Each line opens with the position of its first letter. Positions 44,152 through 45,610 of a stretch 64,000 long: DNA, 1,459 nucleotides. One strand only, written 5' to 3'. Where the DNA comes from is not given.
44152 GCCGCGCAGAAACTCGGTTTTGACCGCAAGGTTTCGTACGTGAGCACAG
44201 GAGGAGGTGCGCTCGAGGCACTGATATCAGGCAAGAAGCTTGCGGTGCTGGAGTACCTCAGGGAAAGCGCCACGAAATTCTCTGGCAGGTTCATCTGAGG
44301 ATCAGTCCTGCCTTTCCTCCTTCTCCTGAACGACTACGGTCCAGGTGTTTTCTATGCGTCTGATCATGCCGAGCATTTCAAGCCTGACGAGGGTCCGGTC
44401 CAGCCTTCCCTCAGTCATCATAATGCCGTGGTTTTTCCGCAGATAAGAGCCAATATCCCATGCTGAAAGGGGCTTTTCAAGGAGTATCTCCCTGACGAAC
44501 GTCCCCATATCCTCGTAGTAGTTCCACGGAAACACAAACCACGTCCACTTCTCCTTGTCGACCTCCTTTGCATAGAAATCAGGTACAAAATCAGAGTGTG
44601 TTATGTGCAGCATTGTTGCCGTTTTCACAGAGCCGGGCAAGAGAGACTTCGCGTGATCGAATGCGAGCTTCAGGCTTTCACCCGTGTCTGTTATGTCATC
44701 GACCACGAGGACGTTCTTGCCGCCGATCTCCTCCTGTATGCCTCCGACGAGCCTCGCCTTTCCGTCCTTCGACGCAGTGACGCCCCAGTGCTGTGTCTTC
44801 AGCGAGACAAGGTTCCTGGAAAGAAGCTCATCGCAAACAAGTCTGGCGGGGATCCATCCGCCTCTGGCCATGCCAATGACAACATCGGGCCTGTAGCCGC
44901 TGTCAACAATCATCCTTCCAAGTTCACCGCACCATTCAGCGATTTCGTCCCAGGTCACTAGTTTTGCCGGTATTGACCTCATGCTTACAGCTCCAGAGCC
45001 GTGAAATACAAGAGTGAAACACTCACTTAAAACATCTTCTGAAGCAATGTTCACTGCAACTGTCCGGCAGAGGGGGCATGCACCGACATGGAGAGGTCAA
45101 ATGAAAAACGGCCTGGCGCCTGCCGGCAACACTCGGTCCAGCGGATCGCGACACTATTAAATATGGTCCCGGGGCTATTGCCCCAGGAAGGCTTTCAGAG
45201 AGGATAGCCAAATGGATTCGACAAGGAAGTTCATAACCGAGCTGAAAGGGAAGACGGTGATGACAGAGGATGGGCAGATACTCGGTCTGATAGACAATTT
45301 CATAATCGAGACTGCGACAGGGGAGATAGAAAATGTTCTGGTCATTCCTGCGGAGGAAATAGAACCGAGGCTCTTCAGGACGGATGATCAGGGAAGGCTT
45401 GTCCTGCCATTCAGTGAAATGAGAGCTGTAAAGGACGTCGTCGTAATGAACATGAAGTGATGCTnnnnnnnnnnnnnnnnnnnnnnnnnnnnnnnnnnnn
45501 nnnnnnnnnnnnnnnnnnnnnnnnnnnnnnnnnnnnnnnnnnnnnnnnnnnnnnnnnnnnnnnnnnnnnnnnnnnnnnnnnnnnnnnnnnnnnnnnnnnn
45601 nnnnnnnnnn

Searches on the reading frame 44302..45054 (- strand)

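Call 4: search_protein_families(library=pfam, proteins=[window:44302-45054:-], max_evalue=0.01)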
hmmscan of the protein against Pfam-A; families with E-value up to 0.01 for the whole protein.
window:44302-45054:- (250 aa): 1 family
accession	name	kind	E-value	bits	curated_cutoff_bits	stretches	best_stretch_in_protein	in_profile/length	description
PF00156.33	Pribosyltran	-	3.4e-17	62.6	26.3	1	35-180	2-154/158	Phosphoribosyl transferase domain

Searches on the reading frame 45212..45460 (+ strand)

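Call 4: search_protein_families(library=pfam, proteins=[window:45212-45460:+], max_evalue=0.01)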
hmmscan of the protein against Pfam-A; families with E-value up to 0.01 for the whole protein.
window:45212-45460:+ (82 aa): 1 family
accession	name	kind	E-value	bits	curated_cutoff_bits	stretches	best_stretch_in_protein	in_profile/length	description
PF05239.21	PRC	-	2.4e-10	40.7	21.2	1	6-79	4-71/78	PRC-barrel domain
